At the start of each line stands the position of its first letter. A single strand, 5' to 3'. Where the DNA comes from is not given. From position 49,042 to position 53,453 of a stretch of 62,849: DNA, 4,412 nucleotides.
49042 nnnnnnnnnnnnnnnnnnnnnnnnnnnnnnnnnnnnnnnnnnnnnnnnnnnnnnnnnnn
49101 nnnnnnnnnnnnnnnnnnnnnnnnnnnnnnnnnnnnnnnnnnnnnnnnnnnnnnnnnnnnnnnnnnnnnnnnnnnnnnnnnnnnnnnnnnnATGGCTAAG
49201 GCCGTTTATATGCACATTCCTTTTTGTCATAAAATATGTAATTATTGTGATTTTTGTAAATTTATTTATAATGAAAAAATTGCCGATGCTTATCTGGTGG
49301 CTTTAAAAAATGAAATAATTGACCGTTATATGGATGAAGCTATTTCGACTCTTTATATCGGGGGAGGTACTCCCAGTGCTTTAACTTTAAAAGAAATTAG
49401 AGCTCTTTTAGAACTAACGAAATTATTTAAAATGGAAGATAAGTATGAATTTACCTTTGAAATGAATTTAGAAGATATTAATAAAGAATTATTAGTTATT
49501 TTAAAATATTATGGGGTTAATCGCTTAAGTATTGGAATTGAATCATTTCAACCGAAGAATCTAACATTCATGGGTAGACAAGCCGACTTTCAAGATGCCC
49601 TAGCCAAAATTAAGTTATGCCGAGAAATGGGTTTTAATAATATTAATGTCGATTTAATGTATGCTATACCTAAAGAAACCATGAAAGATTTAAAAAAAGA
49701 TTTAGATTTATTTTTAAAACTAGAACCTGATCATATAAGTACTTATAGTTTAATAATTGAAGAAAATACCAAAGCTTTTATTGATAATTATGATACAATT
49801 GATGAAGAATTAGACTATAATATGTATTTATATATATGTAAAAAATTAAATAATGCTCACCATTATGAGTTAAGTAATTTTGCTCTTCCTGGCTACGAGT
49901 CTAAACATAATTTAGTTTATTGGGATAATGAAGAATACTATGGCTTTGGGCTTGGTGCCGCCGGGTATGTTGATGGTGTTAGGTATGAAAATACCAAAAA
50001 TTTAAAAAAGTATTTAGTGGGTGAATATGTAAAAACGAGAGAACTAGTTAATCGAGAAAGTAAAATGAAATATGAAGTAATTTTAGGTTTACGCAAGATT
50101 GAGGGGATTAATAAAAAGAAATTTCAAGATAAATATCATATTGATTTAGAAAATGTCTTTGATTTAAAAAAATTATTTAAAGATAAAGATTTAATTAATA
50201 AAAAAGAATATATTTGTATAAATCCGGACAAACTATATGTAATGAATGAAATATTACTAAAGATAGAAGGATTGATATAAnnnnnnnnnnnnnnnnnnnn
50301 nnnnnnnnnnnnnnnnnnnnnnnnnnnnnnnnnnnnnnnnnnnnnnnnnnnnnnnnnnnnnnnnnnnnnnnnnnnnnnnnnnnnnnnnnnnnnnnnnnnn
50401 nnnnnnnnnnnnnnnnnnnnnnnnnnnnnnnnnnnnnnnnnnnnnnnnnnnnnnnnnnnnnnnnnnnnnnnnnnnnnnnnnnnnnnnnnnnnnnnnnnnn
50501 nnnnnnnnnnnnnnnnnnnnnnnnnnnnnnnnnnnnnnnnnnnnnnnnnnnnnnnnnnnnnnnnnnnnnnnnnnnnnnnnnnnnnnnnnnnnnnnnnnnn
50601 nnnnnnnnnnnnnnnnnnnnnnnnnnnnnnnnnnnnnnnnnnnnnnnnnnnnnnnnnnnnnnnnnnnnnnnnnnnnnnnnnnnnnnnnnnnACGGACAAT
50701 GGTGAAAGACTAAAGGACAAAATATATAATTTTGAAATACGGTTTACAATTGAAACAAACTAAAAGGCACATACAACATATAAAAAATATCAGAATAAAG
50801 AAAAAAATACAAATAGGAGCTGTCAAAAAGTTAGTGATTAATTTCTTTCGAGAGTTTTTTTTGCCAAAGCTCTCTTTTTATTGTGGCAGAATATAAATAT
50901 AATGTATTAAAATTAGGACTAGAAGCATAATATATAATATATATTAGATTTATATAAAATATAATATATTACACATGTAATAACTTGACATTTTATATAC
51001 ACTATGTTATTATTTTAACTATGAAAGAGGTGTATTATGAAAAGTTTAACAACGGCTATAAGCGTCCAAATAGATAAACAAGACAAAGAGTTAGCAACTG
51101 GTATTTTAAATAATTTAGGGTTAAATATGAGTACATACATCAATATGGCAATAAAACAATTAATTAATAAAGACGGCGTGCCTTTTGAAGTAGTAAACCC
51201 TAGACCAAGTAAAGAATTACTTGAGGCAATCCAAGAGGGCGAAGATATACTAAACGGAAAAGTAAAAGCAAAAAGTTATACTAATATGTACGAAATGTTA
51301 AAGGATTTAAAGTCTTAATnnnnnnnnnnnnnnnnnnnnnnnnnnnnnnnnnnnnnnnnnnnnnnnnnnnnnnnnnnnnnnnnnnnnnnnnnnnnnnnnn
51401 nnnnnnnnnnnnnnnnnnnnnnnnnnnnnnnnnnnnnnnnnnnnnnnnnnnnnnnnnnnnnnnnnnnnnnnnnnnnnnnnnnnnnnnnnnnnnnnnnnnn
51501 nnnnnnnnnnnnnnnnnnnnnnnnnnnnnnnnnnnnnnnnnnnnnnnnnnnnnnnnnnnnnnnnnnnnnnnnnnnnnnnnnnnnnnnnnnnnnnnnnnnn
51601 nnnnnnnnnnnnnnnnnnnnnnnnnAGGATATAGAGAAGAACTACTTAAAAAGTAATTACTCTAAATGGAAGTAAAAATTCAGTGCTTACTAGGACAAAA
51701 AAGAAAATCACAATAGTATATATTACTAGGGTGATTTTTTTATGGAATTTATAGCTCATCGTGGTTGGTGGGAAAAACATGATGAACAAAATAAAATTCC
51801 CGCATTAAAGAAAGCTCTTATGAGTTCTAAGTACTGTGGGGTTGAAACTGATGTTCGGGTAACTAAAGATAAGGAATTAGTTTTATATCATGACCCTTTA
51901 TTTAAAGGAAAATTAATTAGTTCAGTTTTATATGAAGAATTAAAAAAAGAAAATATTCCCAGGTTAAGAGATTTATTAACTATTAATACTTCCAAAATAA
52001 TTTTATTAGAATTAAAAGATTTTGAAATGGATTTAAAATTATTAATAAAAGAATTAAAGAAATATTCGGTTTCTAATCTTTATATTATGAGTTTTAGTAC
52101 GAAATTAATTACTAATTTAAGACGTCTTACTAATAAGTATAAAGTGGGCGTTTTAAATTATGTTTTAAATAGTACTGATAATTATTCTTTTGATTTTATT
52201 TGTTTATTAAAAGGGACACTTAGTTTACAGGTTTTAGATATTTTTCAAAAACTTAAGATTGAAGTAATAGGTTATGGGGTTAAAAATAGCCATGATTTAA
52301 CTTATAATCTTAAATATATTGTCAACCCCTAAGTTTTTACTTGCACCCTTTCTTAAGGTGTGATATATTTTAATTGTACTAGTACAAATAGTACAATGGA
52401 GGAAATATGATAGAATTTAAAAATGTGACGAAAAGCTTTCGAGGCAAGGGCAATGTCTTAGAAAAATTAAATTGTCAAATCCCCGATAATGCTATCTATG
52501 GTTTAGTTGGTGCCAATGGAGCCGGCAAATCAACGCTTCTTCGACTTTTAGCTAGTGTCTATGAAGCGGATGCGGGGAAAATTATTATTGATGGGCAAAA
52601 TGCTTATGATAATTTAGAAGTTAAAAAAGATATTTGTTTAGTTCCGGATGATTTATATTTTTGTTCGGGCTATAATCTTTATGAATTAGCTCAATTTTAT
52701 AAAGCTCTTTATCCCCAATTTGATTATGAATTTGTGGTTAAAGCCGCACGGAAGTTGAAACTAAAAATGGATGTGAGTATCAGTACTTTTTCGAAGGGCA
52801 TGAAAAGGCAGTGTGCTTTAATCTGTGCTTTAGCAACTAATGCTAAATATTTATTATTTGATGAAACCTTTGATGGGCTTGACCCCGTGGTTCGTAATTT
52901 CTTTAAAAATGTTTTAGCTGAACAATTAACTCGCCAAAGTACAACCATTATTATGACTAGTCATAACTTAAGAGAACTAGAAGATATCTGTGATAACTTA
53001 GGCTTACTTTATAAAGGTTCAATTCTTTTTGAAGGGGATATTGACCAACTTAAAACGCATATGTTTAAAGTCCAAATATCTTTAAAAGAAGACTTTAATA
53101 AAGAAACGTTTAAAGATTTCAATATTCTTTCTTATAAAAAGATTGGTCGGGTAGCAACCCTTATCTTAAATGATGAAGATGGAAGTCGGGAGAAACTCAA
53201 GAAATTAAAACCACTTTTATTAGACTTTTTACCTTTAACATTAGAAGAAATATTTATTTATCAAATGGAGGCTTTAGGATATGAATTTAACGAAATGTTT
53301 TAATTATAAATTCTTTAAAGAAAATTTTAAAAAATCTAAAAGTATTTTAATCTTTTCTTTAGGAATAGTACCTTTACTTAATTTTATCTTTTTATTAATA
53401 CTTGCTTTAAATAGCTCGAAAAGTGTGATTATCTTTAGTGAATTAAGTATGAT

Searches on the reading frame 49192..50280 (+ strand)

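Call 7: search_protein_families(library=pfam, proteins=[window:49192-50280:+], max_evalue=0.001)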
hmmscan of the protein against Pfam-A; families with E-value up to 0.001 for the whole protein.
window:49192-50280:+ (362 aa): 2 families
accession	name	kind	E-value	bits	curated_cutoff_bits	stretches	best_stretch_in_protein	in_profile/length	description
PF04055.27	Radical_SAM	-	6.8e-24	85.4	29.5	1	7-173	2-165/166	Radical SAM superfamily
PF06969.22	HemN_C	-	6.2e-05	23.4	24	1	288-335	3-51/67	HemN C-terminal domain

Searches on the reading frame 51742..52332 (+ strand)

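Call 7: search_protein_families(library=pfam, proteins=[window:51742-52332:+], max_evalue=0.001)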
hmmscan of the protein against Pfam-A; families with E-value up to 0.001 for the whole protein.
window:51742-52332:+ (196 aa): 1 family
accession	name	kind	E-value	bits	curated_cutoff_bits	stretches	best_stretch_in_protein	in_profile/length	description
PF03009.23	GDPD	-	6.9e-09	36.6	23.6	1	6-76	1-69/244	Glycerophosphoryl diester phosphodiesterase family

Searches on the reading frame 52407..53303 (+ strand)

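Call 7: search_protein_families(library=pfam, proteins=[window:52407-53303:+], max_evalue=0.001)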
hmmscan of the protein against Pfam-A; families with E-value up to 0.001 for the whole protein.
window:52407-53303:+ (298 aa): 2 families
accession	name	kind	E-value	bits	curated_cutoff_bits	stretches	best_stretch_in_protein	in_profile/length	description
PF00005.33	ABC_tran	-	5.4e-21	76.1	25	1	18-155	1-136/137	ABC transporter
PF13304.12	AAA_21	-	9.8e-14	52.5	27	2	123-190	233-302/304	AAA domain, putative AbiEii toxin, Type IV TA system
